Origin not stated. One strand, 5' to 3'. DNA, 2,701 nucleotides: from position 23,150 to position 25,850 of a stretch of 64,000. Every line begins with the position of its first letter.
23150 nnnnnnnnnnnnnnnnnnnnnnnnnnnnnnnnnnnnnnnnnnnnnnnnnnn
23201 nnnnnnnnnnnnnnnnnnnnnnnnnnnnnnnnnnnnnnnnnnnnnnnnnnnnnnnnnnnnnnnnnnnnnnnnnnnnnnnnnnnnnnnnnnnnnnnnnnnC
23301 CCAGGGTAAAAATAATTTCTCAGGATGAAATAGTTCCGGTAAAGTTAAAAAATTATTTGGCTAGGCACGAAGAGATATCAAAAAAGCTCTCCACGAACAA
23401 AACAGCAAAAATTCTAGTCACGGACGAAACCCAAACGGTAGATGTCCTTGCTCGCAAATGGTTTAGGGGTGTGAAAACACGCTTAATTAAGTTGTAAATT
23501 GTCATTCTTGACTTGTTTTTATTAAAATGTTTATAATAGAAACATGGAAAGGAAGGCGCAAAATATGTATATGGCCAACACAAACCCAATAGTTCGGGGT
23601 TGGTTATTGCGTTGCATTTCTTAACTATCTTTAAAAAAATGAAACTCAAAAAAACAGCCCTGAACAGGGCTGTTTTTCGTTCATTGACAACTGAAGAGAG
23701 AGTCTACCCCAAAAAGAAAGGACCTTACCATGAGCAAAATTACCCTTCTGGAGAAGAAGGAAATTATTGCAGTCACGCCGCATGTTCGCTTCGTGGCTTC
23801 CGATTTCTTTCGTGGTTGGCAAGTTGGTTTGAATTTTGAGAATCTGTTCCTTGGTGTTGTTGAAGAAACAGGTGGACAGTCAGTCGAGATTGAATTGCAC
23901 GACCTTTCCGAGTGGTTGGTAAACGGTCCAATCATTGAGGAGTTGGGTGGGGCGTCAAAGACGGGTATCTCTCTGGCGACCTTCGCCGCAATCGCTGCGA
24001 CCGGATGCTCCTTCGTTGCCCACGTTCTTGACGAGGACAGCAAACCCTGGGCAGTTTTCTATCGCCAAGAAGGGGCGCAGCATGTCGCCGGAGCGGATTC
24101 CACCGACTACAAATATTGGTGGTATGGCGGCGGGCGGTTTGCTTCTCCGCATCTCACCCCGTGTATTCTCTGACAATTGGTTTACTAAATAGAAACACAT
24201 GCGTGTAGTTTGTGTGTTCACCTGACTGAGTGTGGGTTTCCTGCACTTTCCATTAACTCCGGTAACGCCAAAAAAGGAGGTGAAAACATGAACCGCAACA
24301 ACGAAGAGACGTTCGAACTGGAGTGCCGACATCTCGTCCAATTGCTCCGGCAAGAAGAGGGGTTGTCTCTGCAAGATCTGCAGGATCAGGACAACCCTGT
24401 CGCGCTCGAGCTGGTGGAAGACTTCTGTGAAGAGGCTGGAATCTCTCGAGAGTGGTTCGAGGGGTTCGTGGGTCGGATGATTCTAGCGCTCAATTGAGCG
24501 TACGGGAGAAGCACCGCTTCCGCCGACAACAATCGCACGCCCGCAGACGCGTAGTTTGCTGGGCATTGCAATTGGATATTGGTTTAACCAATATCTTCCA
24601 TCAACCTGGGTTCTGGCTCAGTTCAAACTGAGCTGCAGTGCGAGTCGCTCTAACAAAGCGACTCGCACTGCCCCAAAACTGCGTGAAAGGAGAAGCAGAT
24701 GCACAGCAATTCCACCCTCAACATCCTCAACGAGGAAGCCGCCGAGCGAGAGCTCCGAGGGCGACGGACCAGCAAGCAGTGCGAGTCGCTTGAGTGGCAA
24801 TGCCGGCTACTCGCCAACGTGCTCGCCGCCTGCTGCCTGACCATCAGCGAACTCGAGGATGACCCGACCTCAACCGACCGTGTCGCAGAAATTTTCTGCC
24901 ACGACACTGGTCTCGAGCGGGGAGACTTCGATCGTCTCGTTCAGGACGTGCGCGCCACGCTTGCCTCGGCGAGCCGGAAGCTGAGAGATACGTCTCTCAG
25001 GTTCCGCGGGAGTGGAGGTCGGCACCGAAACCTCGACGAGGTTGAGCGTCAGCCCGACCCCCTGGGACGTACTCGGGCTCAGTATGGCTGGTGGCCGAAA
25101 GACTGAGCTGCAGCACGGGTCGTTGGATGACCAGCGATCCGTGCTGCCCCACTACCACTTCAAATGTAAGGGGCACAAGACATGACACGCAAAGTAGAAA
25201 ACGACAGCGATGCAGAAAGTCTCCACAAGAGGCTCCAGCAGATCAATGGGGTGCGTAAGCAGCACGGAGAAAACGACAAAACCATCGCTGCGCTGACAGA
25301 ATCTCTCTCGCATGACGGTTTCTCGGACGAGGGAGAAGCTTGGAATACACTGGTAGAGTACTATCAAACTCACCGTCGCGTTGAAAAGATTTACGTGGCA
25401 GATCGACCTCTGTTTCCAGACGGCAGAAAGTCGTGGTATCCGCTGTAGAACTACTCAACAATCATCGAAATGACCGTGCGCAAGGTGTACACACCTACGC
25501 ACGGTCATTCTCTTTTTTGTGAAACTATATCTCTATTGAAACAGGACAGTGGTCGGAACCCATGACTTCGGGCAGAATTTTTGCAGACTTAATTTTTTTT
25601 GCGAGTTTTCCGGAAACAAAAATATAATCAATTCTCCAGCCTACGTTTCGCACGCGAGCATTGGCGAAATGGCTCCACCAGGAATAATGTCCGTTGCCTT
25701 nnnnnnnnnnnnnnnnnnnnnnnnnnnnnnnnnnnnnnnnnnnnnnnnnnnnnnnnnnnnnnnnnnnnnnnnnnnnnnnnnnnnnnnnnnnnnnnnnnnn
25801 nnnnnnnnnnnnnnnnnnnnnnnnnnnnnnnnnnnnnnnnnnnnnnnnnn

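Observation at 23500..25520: GC-rich 1.9-kb island between murI and xth with tandem small paralogs and repeated pre-gene hairpin elements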

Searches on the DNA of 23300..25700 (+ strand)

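Call 6: search_rna_families(source=window, start=23300, end=25700, threshold=evalue, max_evalue=1)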
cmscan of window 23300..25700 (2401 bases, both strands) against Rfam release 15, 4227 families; matches with E-value up to 1: 3.
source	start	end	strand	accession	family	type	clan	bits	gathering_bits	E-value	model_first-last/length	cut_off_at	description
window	23647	23763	-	RF02713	MCS4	Gene; sRNA;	-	26.4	56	0.54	1-123/123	no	Mycoplasma sRNA MCS4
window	23640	23768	-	RF02502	Atu_C8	Gene; sRNA;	-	22.3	50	0.25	1-122/122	no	Rhizobiales sRNA Atu_C8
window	23648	23684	-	RF02054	STnc420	Gene; sRNA;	-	20.7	70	0.87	19-54/58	no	Salmonella enterica sRNA STnc420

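Call 16: search_dna_similar(query=window:23690-25520:+, collection=phages, mode=distant)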
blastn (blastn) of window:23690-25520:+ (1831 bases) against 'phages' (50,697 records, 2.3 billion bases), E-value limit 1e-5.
No match.

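Call 17: search_dna_similar(query=window:23690-25520:+, collection=plasmids, mode=distant)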
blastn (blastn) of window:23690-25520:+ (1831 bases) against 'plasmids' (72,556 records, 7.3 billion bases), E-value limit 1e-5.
No match.

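Call 72: build_rna_model(alignment_id=A3, structure=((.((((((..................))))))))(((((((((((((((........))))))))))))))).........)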
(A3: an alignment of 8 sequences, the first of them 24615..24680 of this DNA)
Model R1 built from alignment A3 (8 sequences, 82 columns); structure: as given.
model positions 80; base pairs 23; branch points 1; effective number of sequences 1.96; information 0.708 bits per position. Calibrated on 0.2 Mb of random sequence (short: E-values are rough).
structure used (alignment columns):
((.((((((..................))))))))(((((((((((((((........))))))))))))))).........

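Call 73: search_with_rna_model(model_id=R1, sources=[window, L001, L004, L005, L006, L007, L008, L009, L010, L011, L012, L017, L026, L027, L028, L029, L030, L018, L021, L022], max_evalue=10)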
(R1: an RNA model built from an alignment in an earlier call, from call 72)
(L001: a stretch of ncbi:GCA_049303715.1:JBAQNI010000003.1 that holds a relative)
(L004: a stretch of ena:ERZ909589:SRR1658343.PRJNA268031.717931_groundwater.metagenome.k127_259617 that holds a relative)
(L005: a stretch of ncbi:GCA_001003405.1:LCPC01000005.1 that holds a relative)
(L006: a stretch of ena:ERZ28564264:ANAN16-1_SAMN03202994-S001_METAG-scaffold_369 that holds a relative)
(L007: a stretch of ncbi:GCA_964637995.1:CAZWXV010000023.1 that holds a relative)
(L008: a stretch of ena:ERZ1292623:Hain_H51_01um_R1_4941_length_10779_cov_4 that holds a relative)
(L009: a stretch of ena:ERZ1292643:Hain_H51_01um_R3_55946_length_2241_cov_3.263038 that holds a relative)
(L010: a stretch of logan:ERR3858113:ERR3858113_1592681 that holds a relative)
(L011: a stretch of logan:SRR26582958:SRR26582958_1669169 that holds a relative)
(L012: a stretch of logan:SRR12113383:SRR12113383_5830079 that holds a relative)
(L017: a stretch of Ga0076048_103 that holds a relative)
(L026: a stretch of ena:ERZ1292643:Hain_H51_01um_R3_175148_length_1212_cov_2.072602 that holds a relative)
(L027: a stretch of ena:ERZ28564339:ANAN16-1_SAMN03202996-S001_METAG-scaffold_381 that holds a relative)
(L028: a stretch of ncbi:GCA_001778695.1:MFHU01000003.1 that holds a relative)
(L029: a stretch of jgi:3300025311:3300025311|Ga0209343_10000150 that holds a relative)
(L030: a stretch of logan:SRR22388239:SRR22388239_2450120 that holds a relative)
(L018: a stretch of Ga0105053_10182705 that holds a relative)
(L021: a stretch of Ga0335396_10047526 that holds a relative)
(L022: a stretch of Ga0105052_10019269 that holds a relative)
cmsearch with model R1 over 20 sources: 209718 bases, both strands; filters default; matches with E-value up to 10: 29.
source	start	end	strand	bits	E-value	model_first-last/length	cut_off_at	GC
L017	1473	1552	+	99.1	4.4e-19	1-80/80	no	0.65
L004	8881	8960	+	95.2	3.1e-18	1-80/80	no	0.68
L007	5982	6061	+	95.2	3.1e-18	1-80/80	no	0.68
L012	1078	1157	+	84.3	6.8e-16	1-80/80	no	0.66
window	25076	25156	+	83.6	1e-15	1-80/80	no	0.63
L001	10378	10458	+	83.6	1e-15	1-80/80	no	0.63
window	24615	24680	+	81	3.5e-15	1-80/80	no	0.55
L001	9917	9982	+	81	3.5e-15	1-80/80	no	0.55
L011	577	642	+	77.5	2e-14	1-80/80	no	0.62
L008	2575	2640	+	76.2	3.9e-14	1-80/80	no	0.56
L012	609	673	+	73.8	1.3e-13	1-80/80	no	0.66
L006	6004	6068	+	45.9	1.2e-07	1-80/80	no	0.63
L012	1112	1148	-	40.5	1.9e-06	35-71/80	no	0.76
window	24635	24671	-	38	6.4e-06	35-71/80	no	0.59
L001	9937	9973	-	38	6.4e-06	35-71/80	no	0.59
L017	1507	1543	-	37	1.1e-05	35-71/80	no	0.7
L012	619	682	-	36.1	1.6e-05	1-80/80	no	0.66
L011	597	633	-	35.6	2.1e-05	35-71/80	no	0.62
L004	8915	8951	-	34.5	3.6e-05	35-71/80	no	0.76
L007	6016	6052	-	34.5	3.6e-05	35-71/80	no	0.76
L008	2595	2631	-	34.3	4.1e-05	35-71/80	no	0.59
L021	975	1041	+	21.3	0.025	1-80/80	no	0.54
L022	2689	2755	+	21.3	0.025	1-80/80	no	0.54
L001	10403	10475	-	20.6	0.036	1-80/80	no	0.59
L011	1060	1103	+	18.6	0.095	1-80/80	no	0.61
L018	416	498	-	18.1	0.12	1-80/80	no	0.63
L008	2062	2156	+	15.3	0.49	1-80/80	no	0.59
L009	2210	2241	+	11.5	3.2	1-29/80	3'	0.66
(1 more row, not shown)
